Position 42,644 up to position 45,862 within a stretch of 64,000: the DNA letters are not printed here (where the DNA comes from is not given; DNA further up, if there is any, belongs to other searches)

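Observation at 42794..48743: Tandem pair of ~975-aa cytoplasmic PHP-domain proteins with two apparently catalytically dead SGNH-like modules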

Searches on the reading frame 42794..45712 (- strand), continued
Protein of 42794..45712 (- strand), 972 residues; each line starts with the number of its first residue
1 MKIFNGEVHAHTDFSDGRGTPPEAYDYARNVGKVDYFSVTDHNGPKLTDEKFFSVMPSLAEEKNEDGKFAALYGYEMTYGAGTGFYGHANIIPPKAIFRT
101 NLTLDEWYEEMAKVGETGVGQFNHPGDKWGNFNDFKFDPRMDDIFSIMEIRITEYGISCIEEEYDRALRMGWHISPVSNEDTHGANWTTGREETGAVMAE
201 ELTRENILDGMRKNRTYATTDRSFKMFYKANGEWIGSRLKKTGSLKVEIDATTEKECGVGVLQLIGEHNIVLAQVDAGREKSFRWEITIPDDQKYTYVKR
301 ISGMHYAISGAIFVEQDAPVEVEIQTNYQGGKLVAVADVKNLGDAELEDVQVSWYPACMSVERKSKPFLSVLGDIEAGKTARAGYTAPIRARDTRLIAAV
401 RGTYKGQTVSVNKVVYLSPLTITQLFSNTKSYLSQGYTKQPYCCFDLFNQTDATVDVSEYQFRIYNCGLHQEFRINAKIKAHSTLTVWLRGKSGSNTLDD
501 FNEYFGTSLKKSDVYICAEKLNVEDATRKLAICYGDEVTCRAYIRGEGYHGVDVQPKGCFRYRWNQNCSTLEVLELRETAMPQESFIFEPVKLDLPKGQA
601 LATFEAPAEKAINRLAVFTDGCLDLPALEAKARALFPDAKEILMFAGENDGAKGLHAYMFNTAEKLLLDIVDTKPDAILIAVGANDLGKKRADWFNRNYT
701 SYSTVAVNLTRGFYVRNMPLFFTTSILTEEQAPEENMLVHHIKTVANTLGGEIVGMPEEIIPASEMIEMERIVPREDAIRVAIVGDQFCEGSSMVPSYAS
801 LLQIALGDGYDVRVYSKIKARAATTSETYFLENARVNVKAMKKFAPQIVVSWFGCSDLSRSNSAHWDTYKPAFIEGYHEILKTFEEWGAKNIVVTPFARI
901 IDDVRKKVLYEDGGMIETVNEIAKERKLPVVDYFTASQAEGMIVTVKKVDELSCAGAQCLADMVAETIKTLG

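Call 22: predict_structure(alignment_id=A1)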
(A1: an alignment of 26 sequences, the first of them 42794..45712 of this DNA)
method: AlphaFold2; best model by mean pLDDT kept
length: 972 residues; sequences in the alignment: 26
mean_pLDDT: 88.4   pTM: 0.85
mean pLDDT of the five models: 88.4, 88.3, 88.2, 87.7, 87.1
residues with pLDDT >= 90: 582; 70-90: 320; 50-70: 56; < 50: 14
segments of 3 or more residues with pLDDT < 50: 80-84, 127-135
pLDDT, mean of each block of 10 residues (from residue 1): 90 82 91 91 74 89 95 80 60 84 72 87 60 55 81 82 84 82 66 89 96 94 95 95 94 94 96 95 97 95 93 88 93 96 95 92 90 96 97 94 90 93 88 81 93 94 81 93 94 87 94 92 71 89 71 79 86 87 76 92 88 96 94 96 94 88 86 95 91 83 91 92 94 93 92 93 84 92 90 81 95 90 87 85 96 89 89 96 94 95 91 92 94 94 85 93 96 76
secondary structure, 60 per line:
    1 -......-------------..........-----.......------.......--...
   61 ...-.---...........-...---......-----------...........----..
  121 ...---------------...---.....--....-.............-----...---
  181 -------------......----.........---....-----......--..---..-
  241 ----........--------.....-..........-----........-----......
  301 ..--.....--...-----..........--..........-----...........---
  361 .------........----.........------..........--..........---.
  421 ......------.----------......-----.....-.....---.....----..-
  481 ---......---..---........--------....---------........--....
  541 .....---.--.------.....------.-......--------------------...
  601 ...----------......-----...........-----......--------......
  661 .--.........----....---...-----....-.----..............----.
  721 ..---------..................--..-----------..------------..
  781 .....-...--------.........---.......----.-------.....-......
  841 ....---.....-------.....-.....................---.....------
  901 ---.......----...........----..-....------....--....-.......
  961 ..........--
elements in order (helices of 4 or more, strands of 3 or more residues): E2-7 H21-30 E36-42 H49-55 H58-63 E69-79 E87-92 H104-114 E119-123 E145-149 H152-155 H157-169 E175-177 E194-199 H204-212 E216-219 E225-230 E245-252 E261-265 E270-276 E282-289 E295-302 E305-309 E312-314 E320-329 E332-341 E347-357 E368-375 E380-388 E395-404 E407-416 E420-426 E444-449 E461-465 E469-473 E484-489 H498-505 E514-517 E527-534 E537-545 E559-563 E572-577 E601-603 E614-619 H625-635 E641-646 H655-661 H664-672 E677-680 H692-695 H702-715 E720-722 H732-749 E779-785 H798-806 E810-816 H830-833 H835-844 E848-852 H860-864 H866-886 E890-894 H904-910 H915-925 H933-936 E943-946 E949-952 H954-970
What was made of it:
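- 42794..45712 (-): Gene A, 972-aa paralog with the same architecture. AF2 model has pLDDT 88.4 and pTM 0.85 (call 22).
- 43958..45004 (-): A residues 237-585: Ig-like sandwich 1 (237-316, part of the CehA/McbA model), variable sandwich 2 (317-418), lamin-tail-like domain (419-585). All-beta secondary structure in the model (call 22).
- High-confidence AF2 model (call 22).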

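Call 25: fold_search(model_id=the predicted structure, library=pdb)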
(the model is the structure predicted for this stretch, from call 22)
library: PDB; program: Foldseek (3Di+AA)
matches with E <= 10: 1696; with E <= 0.001: 141
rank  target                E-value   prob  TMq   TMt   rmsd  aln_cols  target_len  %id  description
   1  7q62_A                1.1e-06  1.00  0.11  0.09  17.2       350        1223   10  Structure of TEV cleaved A2ML1 dimer (A2ML1-TT dimer) (released 2022-04-20)
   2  7q62_B                3.5e-06  0.99  0.12  0.14  17.7       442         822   11  Structure of TEV cleaved A2ML1 dimer (A2ML1-TT dimer) (released 2022-04-20)
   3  4rtd                  4.2e-06  0.96  0.10  0.09  20.3       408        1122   10  Escherichia coli alpha-2-macroglobulin activated by porcine elastase (released 2015-07-15)
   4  2o14                  4.4e-06  1.00  0.17  0.43   7.5       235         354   16  X-Ray Crystal Structure of Protein YXIM_BACsu from Bacillus subtilis. Northeast Structural Genomics Consortium Target SR (released 2006-12-12)
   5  3rjt_A                4.9e-06  1.00  0.17  0.66   5.4       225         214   14  Crystal structure of lipolytic protein G-D-S-L family from Alicyclobacillus acidocaldarius subsp. acidocaldarius DSM 4 (released 2011-04-27)
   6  9g4n_A                7.3e-06  0.97  0.09  0.15  22.6       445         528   10  Glycoside Hydrolase Family 157 from Labilibaculum antarcticum (LaGH157) E224A mutant in complex with Laminaritriose an (released 2025-05-21)
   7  9fz9_A                7.3e-06  0.97  0.09  0.15  22.7       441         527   10  Glycoside Hydrolase Family 157 from Labilibaculum antarcticum, wild type SeMet derivative (LaGH157) (released 2025-07-16)
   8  4rsh_A                7.8e-06  1.00  0.15  0.72   3.7       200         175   17  Structure of a putative lipolytic protein of G-D-S-L family from Desulfitobacterium hafniense DCB-2 (released 2014-11-19)
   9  5a42                  9.7e-06  0.92  0.10  0.07  20.5       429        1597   11  Cryo-EM single particle 3D reconstruction of the native conformation of E. coli alpha-2-macroglobulin (ECAM) (released 2015-07-29)
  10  7q1y_A                1.2e-05  0.92  0.10  0.08  18.6       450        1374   11  X-ray structure of human A2ML1 (released 2022-04-20)
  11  4jko_A                1.4e-05  1.00  0.16  0.58   5.9       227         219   18  Crystal structure of a catalytic mutant of Axe2 (Axe2_S15A), an acetylxylan esterase from Geobacillus stearothermophil (released 2014-02-12)
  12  8ayh_B                1.4e-05  0.98  0.11  0.11  15.7       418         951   11  Structure of Complement C5 in Complex with small molecule inhibitor and CVF (released 2022-12-21)
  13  8zbc_B                1.8e-05  1.00  0.17  0.64   4.7       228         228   16  An acyltransferase with selective perhydrolytic activity (released 2025-04-30)
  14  5mhn_B                2.0e-05  1.00  0.09  0.12  16.5       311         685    9  FXIIIa in complex with the inhibitor ZED2360 (released 2017-12-20)
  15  7q61_A                2.0e-05  0.98  0.12  0.10  16.3       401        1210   10  Structure of TEV conjugated A2ML1 (A2ML1-TC) (released 2022-04-20)
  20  3o0f                  2.5e-05  1.00  0.15  0.44  10.4       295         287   15  Crystal structure of a putative metal-dependent phosphoesterase (BAD_1165) from bifidobacterium adolescentis atcc 15703  (released 2010-08-25)
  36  7ddy_B                5.6e-05  1.00  0.16  0.69   3.9       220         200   19  Crystal structure of an acetyl xylan esterase AlAXEase (released 2021-06-02)
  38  5zb8_C                5.9e-05  1.00  0.16  0.35   5.5       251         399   15  Crystal structure of the novel lesion-specific endonuclease PfuEndoQ from Pyrococcus furiosus (released 2018-04-04)
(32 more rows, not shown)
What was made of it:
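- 45005..45712 (-): A residues 1-236: PHP (CehA/McbA-type) metal-hydrolase barrel, the presumed catalytic domain. Foldseek hits 3o0f and 5zb8 (call 25).
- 43958..45004 (-): Foldseek hits to MG, FnIII and transglutaminase barrels (call 25).
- On PHP superfamily / CehA-McbA metallohydrolase domain (NF038032): Foldseek hits 3o0f and 5zb8 at probability 1.00 with the AF2 model (calls 22, 25).
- Domain-wise Foldseek hits to PHP, beta-sandwich and SGNH structures (call 25).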

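Call 35: find_related_loci(query=A1, collection=genome_contigs, flank=10000)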
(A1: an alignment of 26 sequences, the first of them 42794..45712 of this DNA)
Query A1 (972 aa) in genome_contigs; peptide patterns used: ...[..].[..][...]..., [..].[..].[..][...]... (x = any residue, [..] = any of these).
56 stretches matched a pattern; 10 encode a relative of the query (tblastn E <= 1e-3); 9 distinct loci.
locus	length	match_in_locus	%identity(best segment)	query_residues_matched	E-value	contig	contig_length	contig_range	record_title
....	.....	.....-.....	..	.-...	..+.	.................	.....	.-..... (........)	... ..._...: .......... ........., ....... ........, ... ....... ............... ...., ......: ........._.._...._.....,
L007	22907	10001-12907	77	1-968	0e+0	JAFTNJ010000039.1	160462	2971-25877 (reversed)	MAG: Clostridia bacterium isolate RGIG3976 Roe_deer_Cecum-4__c2197, whole genome shotgun sequence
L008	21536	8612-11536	40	1-969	0e+0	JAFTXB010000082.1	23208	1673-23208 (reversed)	MAG: Clostridia bacterium isolate RGIG4228 Roe_deer_Colon-4__c146425, whole genome shotgun sequence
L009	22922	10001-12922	35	1-971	1e-178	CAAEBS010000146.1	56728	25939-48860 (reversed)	MAG TPA_asm: Clostridia bacterium, isolate HGM12711, WGS project CAAEBS010000000 data, contig: ERS396440_25_k89_208818,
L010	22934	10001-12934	36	1-971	1e-178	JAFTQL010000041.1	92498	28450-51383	MAG: Clostridia bacterium isolate RGIG4056 Roe_deer_Cecum.Co__c1292054, whole genome shotgun sequence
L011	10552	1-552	27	7-215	4e-7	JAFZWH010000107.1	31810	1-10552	MAG: Victivallales bacterium isolate RGIG8156 Water_buffalos_Rumen-3__c1206523, whole genome shotgun sequence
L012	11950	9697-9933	36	4-77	2e-6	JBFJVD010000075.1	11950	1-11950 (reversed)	MAG: Anaerolineales bacterium isolate Mix_sand19.2022.05.D.79 k141_3535018_length_11950_cov_9.0000, whole genome shotgun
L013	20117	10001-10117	50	4-43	3e-5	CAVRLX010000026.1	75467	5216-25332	MAG: uncultured Chloroflexia bacterium isolate MFD01275.bin.1.180 genome assembly, contig: contig_53519, whole genome sh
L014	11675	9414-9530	48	4-43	1e-4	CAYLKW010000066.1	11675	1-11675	MAG TPA_asm: uncultured bacterium isolate SRP257756_co1_1 genome assembly, contig: NODE_4991_length_11675_cov_11.522375,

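Call 36: search_protein_families(library=pfam, proteins=[L004:4752-6809:+, L004:6843-8330:+, L004:8399-9934:+, L004:13016-14551:+, L002:2022-3665:+, L002:3828-5888:+, L002:5941-7377:+, L002:8388-9896:+, L005:4705-6843:+, L005:6912-8366:+], max_evalue=0.1)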
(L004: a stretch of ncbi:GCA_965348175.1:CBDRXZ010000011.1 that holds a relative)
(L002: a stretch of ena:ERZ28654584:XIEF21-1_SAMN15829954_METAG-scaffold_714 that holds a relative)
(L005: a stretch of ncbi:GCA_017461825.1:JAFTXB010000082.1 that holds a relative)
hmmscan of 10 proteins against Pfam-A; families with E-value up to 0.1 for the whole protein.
L004:4752-6809:+ (685 aa): 4 families
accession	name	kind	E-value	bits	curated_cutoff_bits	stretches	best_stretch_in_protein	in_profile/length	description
PF20234.3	DUF6591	-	0.0017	18.6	27.1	0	309-377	31-96/228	Family of unknown function (DUF6591)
PF12706.13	Lactamase_B_2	-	0.023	14.8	27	0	515-612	82-158/200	Beta-lactamase superfamily domain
PF00753.33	Lactamase_B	-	0.067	13.6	22.7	0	421-503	11-88/196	Metallo-beta-lactamase superfamily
PF18446.7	DUF5611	-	0.073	14.2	25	0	56-87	70-101/102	Domain of unknown function (DUF5611)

L004:6843-8330:+ (495 aa): 0 families

L004:8399-9934:+ (511 aa): 1 family
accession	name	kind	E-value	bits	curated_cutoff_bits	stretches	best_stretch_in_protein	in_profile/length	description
PF23379.1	DUF7096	-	0.062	13.6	27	0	1-64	1-54/208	Domain of unknown function (DUF7096)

L004:13016-14551:+ (511 aa): 1 family
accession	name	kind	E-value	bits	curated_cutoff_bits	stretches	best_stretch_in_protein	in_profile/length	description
PF07581.17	Glug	-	5.7e-05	23.7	20.5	0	169-193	3-28/28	The GLUG motif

L002:2022-3665:+ (547 aa): 0 families

L002:3828-5888:+ (686 aa): 1 family
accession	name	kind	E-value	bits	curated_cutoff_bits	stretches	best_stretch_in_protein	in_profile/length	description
PF00753.33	Lactamase_B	-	9.3e-07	29.4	22.7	1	423-606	6-159/196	Metallo-beta-lactamase superfamily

L002:5941-7377:+ (478 aa): 1 family
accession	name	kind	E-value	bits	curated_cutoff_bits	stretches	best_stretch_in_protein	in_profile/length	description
PF07581.17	Glug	-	0.037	14.9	20.5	1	233-257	3-27/28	The GLUG motif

L002:8388-9896:+ (502 aa): 0 families

L005:4705-6843:+ (712 aa): 1 family
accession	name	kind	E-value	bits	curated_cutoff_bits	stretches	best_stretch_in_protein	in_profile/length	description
PF20234.3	DUF6591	-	0.00018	21.8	27.1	1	309-350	29-70/228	Family of unknown function (DUF6591)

L005:6912-8366:+ (484 aa): 2 families
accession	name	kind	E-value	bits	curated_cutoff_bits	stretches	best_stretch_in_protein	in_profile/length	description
PF07581.17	Glug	-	7.4e-05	23.3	20.5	0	168-193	5-28/28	The GLUG motif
PF05887.16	Trypan_PARP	-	0.075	13.5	100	0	403-475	59-129/134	Procyclic acidic repetitive protein (PARP)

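Call 51: find_encoding_contigs(protein=P0011, flank=10000, max_places=1)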
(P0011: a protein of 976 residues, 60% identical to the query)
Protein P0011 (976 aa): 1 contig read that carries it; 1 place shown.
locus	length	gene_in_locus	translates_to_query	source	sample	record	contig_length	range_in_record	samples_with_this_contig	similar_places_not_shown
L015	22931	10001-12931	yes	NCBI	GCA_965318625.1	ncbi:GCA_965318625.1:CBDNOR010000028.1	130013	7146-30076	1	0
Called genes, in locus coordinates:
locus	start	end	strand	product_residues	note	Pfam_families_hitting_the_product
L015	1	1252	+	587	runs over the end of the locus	PF03009:GDPD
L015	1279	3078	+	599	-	PF03009:GDPD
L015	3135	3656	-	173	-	PF02482:Ribosomal_S30AE, PF16321:Ribosom_S30AE_C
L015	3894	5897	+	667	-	PF22745:Nlig-Ia, PF01653:DNA_ligase_aden, PF03120:OB_DNA_ligase, PF03119:DNA_ligase_ZBD (weak), PF14520:HHH_5, PF12826:HHH_2, PF00533:BRCT, PF12738:PTCB-BRCT (weak), +1 more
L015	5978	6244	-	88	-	PF01084:Ribosomal_S18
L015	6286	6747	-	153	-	PF00436:SSB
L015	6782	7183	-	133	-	PF01250:Ribosomal_S6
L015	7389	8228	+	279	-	PF00753:Lactamase_B, PF12706:Lactamase_B_2 (weak)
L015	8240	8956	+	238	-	PF00106:adh_short, PF08659:KR, PF13561:adh_short_C2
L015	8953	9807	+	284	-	PF02557:VanY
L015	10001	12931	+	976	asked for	PF13472:Lipase_GDSL_2 (weak)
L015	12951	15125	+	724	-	PF16875:Glyco_hydro_36N, PF02065:Melibiase, PF16874:Glyco_hydro_36C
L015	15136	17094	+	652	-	PF07944:Beta-AFase-like_GH127_cat, PF20736:Glyco_hydro127M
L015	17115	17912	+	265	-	-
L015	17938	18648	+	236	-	PF03009:GDPD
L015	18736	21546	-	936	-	PF09992:NAGPA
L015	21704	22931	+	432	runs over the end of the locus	PF01817:CM_2, PF00465:Fe-ADH (weak), PF13685:Fe-ADH_2 (weak), PF01761:DHQ_synthase, PF24621:DHQS_C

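Call 52: find_encoding_contigs(protein=P0022, flank=10000, max_places=1)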
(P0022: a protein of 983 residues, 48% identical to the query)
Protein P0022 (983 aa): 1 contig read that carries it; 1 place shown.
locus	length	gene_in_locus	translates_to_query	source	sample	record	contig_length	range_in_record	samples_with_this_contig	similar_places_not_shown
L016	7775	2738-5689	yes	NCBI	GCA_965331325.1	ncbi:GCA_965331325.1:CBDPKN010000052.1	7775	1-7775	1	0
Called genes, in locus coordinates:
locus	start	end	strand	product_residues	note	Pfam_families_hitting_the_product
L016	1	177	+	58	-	?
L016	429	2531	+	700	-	-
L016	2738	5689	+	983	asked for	PF13472:Lipase_GDSL_2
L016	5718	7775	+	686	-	?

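Call 53: find_encoding_contigs(protein=P0026, flank=10000, max_places=1)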
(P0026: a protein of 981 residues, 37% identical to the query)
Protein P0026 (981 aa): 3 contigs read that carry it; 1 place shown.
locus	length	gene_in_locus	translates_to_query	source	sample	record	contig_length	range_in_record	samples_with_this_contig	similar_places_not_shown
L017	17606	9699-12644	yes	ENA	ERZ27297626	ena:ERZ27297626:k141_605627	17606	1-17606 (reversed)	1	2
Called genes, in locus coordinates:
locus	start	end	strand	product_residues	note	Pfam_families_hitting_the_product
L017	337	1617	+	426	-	PF01946:Thi4 (weak), PF00070:Pyr_redox (faint), PF00890:FAD_binding_2, PF01134:GIDA (weak), PF01266:DAO, PF03486:HI0933_like (weak), PF12831:FAD_oxidored, PF13450:NAD_binding_8, +1 more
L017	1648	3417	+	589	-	-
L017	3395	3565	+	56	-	-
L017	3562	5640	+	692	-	PF00753:Lactamase_B (weak)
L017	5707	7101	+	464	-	-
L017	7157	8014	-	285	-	PF02311:AraC_binding (faint), PF12833:HTH_18, PF00165:HTH_AraC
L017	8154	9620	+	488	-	-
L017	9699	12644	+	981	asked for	PF12228:DUF3604 (faint), PF13472:Lipase_GDSL_2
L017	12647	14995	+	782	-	PF06165:GH94_b-supersand, PF17167:Glyco_hydro_94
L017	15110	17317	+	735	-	PF16875:Glyco_hydro_36N, PF02065:Melibiase, PF16874:Glyco_hydro_36C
